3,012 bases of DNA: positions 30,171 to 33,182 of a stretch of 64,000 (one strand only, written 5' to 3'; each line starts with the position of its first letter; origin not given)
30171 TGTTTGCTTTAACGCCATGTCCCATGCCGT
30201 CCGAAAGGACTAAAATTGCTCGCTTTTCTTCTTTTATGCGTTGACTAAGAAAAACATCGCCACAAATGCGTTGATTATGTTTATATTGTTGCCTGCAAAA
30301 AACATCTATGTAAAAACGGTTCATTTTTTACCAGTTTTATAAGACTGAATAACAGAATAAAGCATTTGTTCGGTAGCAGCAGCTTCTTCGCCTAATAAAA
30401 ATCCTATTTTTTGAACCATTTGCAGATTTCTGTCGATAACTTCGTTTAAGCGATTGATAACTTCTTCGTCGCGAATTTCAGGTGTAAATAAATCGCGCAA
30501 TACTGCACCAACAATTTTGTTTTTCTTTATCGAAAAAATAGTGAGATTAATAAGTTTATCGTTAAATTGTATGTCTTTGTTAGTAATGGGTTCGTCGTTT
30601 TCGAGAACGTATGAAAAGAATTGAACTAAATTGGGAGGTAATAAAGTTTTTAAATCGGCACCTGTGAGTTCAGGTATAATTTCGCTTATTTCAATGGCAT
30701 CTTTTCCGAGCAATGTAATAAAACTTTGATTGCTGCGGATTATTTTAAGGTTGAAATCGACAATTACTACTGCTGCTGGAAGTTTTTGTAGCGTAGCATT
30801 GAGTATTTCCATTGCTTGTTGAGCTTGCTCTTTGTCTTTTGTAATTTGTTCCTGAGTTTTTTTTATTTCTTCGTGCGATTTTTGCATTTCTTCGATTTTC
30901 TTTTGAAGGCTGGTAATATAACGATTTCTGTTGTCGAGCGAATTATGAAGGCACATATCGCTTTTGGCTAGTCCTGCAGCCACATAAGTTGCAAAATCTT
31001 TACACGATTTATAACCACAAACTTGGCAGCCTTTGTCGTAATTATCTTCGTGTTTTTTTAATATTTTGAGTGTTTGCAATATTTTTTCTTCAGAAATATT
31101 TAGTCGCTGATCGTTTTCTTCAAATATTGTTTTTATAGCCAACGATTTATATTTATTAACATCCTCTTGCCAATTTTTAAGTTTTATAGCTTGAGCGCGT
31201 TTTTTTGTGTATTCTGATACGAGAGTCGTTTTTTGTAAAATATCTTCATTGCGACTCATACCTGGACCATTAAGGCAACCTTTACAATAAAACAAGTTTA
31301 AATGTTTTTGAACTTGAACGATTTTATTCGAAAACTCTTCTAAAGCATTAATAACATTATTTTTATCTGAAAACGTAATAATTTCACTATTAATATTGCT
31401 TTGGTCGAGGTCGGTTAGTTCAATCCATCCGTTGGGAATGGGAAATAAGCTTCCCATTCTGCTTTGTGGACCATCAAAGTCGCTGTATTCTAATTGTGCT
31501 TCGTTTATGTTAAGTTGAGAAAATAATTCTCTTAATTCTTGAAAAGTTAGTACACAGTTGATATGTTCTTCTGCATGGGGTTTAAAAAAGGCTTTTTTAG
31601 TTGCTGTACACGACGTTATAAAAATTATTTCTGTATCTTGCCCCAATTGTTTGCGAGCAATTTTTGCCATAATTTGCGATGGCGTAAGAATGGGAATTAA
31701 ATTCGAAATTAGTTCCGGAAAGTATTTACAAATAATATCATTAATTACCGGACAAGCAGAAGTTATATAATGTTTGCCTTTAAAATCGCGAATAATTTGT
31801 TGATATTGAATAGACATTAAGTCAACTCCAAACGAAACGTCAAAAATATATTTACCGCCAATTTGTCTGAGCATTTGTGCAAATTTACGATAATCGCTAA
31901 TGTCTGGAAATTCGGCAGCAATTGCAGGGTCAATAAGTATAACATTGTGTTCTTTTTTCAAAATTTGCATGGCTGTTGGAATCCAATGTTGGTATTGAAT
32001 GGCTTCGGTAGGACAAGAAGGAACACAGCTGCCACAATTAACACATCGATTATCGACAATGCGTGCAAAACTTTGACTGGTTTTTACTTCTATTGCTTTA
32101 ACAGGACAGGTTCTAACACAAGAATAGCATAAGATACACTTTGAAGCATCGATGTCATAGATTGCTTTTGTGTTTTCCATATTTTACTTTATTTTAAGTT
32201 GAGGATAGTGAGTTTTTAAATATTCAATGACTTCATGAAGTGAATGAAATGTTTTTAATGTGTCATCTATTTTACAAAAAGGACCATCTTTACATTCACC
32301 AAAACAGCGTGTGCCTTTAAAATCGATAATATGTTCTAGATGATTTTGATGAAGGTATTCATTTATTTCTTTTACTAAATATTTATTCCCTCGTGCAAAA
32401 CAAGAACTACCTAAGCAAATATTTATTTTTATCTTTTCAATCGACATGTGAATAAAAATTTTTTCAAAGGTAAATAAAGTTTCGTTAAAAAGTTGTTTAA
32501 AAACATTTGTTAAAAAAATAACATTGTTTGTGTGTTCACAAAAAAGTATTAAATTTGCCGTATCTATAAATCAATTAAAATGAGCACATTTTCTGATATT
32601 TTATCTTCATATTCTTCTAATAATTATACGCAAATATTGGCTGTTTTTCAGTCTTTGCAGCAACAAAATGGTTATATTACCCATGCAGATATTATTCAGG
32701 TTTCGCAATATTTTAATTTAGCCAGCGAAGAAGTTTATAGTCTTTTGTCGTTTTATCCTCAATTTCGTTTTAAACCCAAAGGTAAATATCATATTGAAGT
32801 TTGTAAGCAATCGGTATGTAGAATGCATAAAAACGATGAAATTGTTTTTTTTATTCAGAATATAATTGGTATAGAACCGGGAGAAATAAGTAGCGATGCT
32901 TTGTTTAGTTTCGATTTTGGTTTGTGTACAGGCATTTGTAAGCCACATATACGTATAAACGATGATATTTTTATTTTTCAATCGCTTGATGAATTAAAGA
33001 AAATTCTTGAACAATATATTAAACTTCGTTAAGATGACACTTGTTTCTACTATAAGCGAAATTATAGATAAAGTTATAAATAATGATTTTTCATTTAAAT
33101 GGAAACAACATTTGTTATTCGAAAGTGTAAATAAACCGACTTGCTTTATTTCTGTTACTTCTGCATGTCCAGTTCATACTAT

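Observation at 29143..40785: Redox/H2-sensing island: trimeric HydCBA-type hydrogenase bracketed by two different sensory-hydrogenase signalling branches plus Rex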

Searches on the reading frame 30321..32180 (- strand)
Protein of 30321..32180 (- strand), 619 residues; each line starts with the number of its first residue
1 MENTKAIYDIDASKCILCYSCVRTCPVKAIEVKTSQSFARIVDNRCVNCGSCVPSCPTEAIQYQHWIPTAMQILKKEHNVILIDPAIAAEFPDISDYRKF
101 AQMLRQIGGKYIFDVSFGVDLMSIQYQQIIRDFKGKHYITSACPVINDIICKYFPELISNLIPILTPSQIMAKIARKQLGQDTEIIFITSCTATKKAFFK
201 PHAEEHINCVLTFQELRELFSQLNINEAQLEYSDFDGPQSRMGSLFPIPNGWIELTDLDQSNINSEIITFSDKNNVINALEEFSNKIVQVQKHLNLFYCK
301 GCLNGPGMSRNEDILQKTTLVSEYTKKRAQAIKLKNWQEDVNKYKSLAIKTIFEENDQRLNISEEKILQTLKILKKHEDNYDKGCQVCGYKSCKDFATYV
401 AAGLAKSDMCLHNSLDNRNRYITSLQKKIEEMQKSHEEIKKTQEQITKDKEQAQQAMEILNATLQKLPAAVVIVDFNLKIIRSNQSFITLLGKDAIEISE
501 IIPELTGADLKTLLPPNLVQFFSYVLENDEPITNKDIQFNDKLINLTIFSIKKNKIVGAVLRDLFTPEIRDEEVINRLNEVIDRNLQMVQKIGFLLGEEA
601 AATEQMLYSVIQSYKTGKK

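Call 3: search_protein_families(library=pfam, proteins=[window:30321-32180:-], max_evalue=0.01)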
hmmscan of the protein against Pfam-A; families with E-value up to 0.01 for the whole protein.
window:30321-32180:- (619 aa): 17 families
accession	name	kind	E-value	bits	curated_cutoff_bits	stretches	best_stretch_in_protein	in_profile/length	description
PF02906.19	Fe_hyd_lg_C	-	7e-34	118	22.1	1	80-306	4-245/245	Iron only hydrogenase large subunit, C-terminal domain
PF00037.32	Fer4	-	2.2e-10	40.3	21.1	2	9-31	2-24/24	4Fe-4S binding domain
PF12838.12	Fer4_7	-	7.2e-09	36.4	27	1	14-60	1-52/52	4Fe-4S dicluster domain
PF14697.11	Fer4_21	-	7.9e-09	36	35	1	10-62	3-58/59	4Fe-4S dicluster domain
PF13237.11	Fer4_10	-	2e-08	34.5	25.5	1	10-57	4-53/53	4Fe-4S dicluster domain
PF12837.12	Fer4_6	-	4.5e-08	33.1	25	2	10-30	4-24/24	4Fe-4S binding domain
PF13187.11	Fer4_9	-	1.2e-07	32.1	27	1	14-61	1-52/52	4Fe-4S dicluster domain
PF25160.1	LdpA_Fe-S-bd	-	2e-07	31.1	27.6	1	20-65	8-47/49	LdpA Fe-S cluster-binding domain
PF10473.14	CENP-F_leu_zip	-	1.3e-05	25.8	34.5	1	412-488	9-85/140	Leucine-rich repeats of kinetochore protein Cenp-F/LEK1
PF04060.18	FeS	-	2.2e-05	24.5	23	1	385-411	6-32/33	Putative Fe-S cluster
PF12797.12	Fer4_2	-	3.7e-05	23.9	24.5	2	10-27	5-22/22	4Fe-4S binding domain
PF13484.11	Fer4_16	-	4e-05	24.8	30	1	45-64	1-20/66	4Fe-4S double cluster binding domain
PF13426.13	PAS_9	-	9.3e-05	23.1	27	0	468-563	1-100/103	PAS domain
PF13183.11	Fer4_8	-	0.00035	21.5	27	0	44-63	3-22/68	4Fe-4S dicluster domain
PF16043.11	DUF4795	-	0.00047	20.1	34.8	1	419-467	6-54/208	Domain of unknown function (DUF4795)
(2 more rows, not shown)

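Call 6: search_protein_families(library=ncbifam, proteins=[window:30321-32180:-], max_evalue=0.001)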
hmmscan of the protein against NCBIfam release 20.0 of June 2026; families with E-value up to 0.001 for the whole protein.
window:30321-32180:- (619 aa): 65 families (the best 25 are shown)
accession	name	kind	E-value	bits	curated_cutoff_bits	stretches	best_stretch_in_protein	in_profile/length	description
TIGR04105.1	FeFe_hydrog_B1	subfamily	6.2e-41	140.5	450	1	21-310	166-460/462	monomeric [FeFe] hydrogenase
TIGR02512.1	FeFe_hydrog_A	subfamily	1.5e-27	96.4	405.95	1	10-242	4-272/375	[FeFe] hydrogenase, group A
NF040763.1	FeFe_hydrog_A6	exception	5.5e-23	81.2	765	1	10-238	142-406/571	NADH-dependent [FeFe] hydrogenase, group A6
NF040762.1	Hydr_FeFe_Clost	exception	5.1e-17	61.7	900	1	10-237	141-404/572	ferredoxin hydrogenase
TIGR01944.1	rnfB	subfamily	8.3e-14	51.6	68.7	1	4-68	104-167/190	RnfABCDGE type electron transport complex subunit B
NF003475.0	PRK05113.1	equivalog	1.3e-10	41.4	203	1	4-66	104-165/190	electron transport complex subunit RsxB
NF005415.0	PRK06991.1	equivalog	1.8e-10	40.9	281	1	2-62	74-133/284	electron transport complex subunit RsxB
NF006446.0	PRK08764.1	equivalog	3.4e-10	40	220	1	12-63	85-135/139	Rnf electron transport complex subunit RnfB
TIGR02700.1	flavo_MJ0208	hypoth_equivalog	7.7e-10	38.4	251.35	1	4-63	139-196/234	dihydromethanopterin reductase (acceptor)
NF058577.1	FdxA_fam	equivalog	9.1e-10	38.6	65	2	40-63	3-26/52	4Fe-4S ferredoxin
NF040864.1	HgcB_ferredoxin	equivalog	1e-09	38.1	99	1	9-76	10-76/93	mercury methylation ferredoxin HgcB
NF041836.1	rnfB_Methano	equivalog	1.2e-09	38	445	1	4-62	207-263/265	Rnf electron transport complex subunit RnfB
NF040770.1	hetero_SS_HdrA2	exception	2.1e-09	36.1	1100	1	9-67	573-629/777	CoB-CoM heterodisulfide reductase HdrA2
NF038196.1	ferrodoxin_EFR1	subfamily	3.2e-09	37.2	75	1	9-65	181-233/242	EFR1 family ferrodoxin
NF005505.0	PRK07118.1-4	equivalog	4.3e-09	36.2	378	1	4-62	207-263/265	Fe-S cluster domain-containing protein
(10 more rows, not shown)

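Call 39: search_solved_structures(query=window:30321-32180:-, show_alignments=2, max_evalue=1e-8)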
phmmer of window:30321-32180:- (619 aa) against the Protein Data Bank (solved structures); distinct sequences matched with E-value up to 1e-8: 40.
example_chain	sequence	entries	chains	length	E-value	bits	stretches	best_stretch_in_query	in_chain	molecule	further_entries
7p5h_A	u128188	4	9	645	1.1e-22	83.4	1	11-239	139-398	Fe-hydrogenase, subunit alpha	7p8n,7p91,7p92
8a6t_A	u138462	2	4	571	8.8e-20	73.9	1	10-254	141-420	Electron bifurcating hydrogenase subunit HydA1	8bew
6gly_A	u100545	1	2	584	5.6e-17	64.7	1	9-255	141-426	Iron hydrogenase 1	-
6gm8_A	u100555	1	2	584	9.5e-17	63.9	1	9-255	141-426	Iron hydrogenase 1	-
6gm0_A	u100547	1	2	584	1.3e-16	63.5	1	9-255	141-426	Iron hydrogenase 1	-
6gm4_A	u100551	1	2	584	1.5e-16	63.3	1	9-255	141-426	Iron hydrogenase 1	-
7qhf_A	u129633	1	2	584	1.6e-16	63.1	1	9-255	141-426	Iron hydrogenase 1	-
1c4a_A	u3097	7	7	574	2e-16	62.9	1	9-255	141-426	PROTEIN (FE-ONLY HYDROGENASE) | PROTEIN (PERIPLASMIC HYDROGENASE 1) | Iron hydrogenase 1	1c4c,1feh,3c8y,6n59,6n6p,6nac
6gm3_A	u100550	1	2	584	2e-16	62.9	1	9-255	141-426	Iron hydrogenase 1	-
4xdd_A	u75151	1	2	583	2e-16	62.8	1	9-255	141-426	Iron hydrogenase 1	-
4xdc_A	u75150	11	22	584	2.1e-16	62.8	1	9-255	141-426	Iron hydrogenase 1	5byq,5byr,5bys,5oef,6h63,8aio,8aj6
5la3_A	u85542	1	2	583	2.3e-16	62.6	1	9-255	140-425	Iron hydrogenase 1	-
9rj9_A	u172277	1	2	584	2.3e-16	62.6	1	9-255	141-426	Iron hydrogenase 1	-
6yf4_A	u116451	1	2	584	2.7e-16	62.4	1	9-255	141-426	Iron hydrogenase 1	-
8cjy_A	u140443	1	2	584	2.7e-16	62.4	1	9-255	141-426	Iron hydrogenase 1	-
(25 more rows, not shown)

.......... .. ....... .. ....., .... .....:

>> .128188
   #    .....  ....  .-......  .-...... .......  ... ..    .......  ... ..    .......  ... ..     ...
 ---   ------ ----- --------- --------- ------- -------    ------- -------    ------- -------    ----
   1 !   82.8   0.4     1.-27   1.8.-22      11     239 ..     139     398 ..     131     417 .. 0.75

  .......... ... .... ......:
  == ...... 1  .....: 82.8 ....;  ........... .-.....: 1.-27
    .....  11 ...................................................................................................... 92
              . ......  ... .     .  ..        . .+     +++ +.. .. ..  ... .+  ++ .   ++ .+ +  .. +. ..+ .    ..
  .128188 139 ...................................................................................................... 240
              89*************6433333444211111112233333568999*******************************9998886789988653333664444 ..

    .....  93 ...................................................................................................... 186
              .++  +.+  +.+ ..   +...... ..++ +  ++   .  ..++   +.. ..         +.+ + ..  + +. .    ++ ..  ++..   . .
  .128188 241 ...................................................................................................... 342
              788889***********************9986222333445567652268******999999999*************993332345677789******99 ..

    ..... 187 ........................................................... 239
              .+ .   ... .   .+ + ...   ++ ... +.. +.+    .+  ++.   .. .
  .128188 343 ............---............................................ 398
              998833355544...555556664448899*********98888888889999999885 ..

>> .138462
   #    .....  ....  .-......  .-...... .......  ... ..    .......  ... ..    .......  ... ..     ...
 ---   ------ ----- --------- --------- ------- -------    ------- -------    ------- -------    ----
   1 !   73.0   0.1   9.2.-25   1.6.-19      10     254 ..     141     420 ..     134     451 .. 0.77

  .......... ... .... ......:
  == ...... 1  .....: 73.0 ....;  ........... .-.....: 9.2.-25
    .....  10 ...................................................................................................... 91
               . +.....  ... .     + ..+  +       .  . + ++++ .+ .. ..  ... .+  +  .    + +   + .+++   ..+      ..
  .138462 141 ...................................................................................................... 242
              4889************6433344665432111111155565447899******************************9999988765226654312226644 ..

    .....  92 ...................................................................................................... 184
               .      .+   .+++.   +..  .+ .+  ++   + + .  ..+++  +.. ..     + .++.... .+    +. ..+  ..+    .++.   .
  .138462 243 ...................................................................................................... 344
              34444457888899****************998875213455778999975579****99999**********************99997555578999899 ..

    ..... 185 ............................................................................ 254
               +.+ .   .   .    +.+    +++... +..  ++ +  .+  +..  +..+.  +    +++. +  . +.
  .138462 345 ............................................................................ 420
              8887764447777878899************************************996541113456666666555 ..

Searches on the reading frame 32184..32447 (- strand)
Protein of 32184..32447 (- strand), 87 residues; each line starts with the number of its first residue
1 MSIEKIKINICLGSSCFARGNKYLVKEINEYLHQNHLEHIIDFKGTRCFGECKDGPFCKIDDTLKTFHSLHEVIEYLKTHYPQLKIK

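Call 3: search_protein_families(library=pfam, proteins=[window:32184-32447:-], max_evalue=0.01)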
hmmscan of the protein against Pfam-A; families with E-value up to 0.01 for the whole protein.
window:32184-32447:- (87 aa): 1 family
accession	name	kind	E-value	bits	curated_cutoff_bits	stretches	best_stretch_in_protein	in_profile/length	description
PF01257.25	2Fe-2S_thioredx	-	7.7e-08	32.8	24.8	1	4-72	64-136/145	Thioredoxin-like [2Fe-2S] ferredoxin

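Call 6: search_protein_families(library=ncbifam, proteins=[window:32184-32447:-], max_evalue=0.001)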
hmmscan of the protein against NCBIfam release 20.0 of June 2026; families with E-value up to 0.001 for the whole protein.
window:32184-32447:- (87 aa): 4 families
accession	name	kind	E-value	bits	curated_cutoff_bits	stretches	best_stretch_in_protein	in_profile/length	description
TIGR01958.1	nuoE_fam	subfamily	1.4e-05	25.2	142.4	1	3-69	66-136/148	NADH-quinone oxidoreductase subunit NuoE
NF005722.0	PRK07539.1-2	equivalog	1.8e-05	24.8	141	1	6-78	78-154/157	NADH-quinone oxidoreductase subunit NuoE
NF005725.0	PRK07539.1-5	equivalog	0.00086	19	220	1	3-63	90-154/174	NADH-quinone oxidoreductase subunit NuoE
NF004638.0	PRK05988.1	equivalog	0.00095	19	198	0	8-66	81-143/159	formate dehydrogenase subunit gamma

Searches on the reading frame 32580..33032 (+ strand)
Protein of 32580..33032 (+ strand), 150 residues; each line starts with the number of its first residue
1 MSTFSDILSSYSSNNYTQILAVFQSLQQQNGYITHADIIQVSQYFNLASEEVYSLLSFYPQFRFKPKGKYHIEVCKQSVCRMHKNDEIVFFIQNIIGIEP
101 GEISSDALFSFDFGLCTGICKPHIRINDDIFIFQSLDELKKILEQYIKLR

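Call 3: search_protein_families(library=pfam, proteins=[window:32580-33032:+], max_evalue=0.01)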
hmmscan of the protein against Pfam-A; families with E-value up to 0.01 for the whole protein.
window:32580-33032:+ (150 aa): 1 family
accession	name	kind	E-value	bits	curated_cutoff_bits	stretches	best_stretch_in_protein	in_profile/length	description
PF01257.25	2Fe-2S_thioredx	-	4.1e-30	105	24.8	1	6-146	3-144/145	Thioredoxin-like [2Fe-2S] ferredoxin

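Call 6: search_protein_families(library=ncbifam, proteins=[window:32580-33032:+], max_evalue=0.001)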
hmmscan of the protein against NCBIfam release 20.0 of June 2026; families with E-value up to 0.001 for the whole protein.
window:32580-33032:+ (150 aa): 9 families
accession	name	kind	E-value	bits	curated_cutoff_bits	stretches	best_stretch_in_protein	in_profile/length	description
TIGR01958.1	nuoE_fam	subfamily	3.7e-26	92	142.4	1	10-146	8-147/148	NADH-quinone oxidoreductase subunit NuoE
NF005722.0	PRK07539.1-2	equivalog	2.7e-24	86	141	1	14-146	22-156/157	NADH-quinone oxidoreductase subunit NuoE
NF005725.0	PRK07539.1-5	equivalog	1.5e-20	73.6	220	1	6-146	27-171/174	NADH-quinone oxidoreductase subunit NuoE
NF004638.0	PRK05988.1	equivalog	1.2e-18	67.4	198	1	17-145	26-156/159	formate dehydrogenase subunit gamma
NF005724.0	PRK07539.1-4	equivalog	8.6e-17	61.7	280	1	17-146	40-172/240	NADH-quinone oxidoreductase subunit NuoE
NF005723.0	PRK07539.1-3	equivalog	3.7e-15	56.1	226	1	17-145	24-155/158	NADH-quinone oxidoreductase subunit NuoE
NF005721.0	PRK07539.1-1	equivalog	1.2e-14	54.2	308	1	7-144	37-175/292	NADH-quinone oxidoreductase subunit NuoE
NF005747.0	PRK07571.1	equivalog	1e-13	51.3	224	1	18-120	38-140/173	bidirectional hydrogenase complex protein HoxE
NF009040.0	PRK12373.1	equivalog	1.7e-12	47.8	514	1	19-146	39-169/400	NADH-quinone oxidoreductase subunit E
